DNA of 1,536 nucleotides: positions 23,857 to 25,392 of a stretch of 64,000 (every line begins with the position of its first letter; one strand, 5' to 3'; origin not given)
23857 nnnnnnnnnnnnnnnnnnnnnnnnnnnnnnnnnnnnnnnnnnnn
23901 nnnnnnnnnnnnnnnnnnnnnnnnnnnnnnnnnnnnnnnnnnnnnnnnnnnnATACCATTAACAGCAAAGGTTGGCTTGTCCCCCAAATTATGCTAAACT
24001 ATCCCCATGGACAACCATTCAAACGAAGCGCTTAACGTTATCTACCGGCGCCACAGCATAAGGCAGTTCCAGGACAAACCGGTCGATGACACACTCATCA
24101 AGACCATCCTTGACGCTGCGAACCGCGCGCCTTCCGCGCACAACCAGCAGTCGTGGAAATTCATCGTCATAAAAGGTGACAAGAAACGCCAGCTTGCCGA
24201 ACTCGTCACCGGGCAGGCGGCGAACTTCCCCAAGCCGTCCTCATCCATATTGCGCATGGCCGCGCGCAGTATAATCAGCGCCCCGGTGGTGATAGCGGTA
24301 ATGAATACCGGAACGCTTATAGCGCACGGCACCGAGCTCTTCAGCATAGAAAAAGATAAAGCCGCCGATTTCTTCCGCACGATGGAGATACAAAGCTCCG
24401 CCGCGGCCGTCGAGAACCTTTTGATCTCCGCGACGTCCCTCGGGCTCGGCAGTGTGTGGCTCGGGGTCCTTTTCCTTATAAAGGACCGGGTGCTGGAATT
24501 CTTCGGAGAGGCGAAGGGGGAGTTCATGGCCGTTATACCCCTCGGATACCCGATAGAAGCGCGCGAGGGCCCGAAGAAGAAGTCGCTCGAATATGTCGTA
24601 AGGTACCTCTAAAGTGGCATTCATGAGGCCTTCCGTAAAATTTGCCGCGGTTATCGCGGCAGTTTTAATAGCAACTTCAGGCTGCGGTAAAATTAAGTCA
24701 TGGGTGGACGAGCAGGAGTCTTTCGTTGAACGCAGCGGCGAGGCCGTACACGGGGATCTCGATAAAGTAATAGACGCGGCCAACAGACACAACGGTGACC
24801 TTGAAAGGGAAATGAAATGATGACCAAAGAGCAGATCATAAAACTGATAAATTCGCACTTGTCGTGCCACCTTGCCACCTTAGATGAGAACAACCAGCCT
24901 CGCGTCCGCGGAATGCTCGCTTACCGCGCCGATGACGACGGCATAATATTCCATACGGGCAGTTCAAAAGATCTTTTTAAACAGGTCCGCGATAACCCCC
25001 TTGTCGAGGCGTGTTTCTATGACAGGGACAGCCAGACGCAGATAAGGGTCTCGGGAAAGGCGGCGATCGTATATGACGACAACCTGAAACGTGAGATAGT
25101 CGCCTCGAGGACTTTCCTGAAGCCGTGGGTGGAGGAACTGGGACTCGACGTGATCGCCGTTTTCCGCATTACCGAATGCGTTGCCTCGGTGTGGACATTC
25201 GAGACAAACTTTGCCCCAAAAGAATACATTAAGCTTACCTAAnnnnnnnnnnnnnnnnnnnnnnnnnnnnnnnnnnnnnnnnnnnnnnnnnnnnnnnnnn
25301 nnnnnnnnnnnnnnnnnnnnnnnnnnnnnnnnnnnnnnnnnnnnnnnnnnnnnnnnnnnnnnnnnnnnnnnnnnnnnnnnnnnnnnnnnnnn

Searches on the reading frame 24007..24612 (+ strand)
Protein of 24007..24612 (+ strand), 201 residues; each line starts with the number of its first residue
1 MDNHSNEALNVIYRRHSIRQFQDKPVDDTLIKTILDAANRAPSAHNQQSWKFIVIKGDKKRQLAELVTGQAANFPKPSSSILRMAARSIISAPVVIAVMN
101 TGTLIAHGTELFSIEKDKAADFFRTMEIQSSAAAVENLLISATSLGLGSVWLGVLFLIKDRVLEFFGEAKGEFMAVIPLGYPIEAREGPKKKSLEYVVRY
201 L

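Call 4: search_protein_families(library=pfam, proteins=[window:24007-24612:+], max_evalue=1)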
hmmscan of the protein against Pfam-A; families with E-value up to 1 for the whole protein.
window:24007-24612:+ (201 aa): 2 families
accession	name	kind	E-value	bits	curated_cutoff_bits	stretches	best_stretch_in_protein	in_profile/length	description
PF00881.29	Nitroreductase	-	2.4e-32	112.9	23.5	1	12-181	1-167/167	Nitroreductase family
PF14512.11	TM1586_NiRdase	-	2.6e-14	53.8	27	3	31-56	160-185/215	Putative TM nitroreductase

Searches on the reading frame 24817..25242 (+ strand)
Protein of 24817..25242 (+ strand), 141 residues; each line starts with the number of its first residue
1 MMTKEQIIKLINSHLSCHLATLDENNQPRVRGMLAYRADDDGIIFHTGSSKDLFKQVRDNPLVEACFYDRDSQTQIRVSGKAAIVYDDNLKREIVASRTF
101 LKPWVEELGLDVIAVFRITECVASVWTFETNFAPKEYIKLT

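Call 4: search_protein_families(library=pfam, proteins=[window:24817-25242:+], max_evalue=1)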
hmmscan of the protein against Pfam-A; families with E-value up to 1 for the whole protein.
window:24817-25242:+ (141 aa): 5 families
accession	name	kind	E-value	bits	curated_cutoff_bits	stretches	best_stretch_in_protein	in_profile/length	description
PF01243.27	PNPOx_N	-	2.6e-14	54.1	28.1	1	4-96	2-87/120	Pyridoxamine 5'-phosphate oxidase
PF16242.11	Pyrid_ox_like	-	1.7e-10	41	28.8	1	4-127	3-126/149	Pyridoxamine 5'-phosphate oxidase like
PF12766.13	Pyridox_oxase_2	-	1.6e-09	38.7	26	1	14-85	21-99/100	Pyridoxamine 5'-phosphate oxidase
PF12900.13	Pyridox_ox_2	-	3.9e-07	30.6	27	1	4-106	2-109/140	Pyridoxamine 5'-phosphate oxidase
PF22385.1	Cas9_C_2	-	0.011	16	27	1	21-45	22-46/94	CRISPR-associated endonuclease Cas9, C-terminal domain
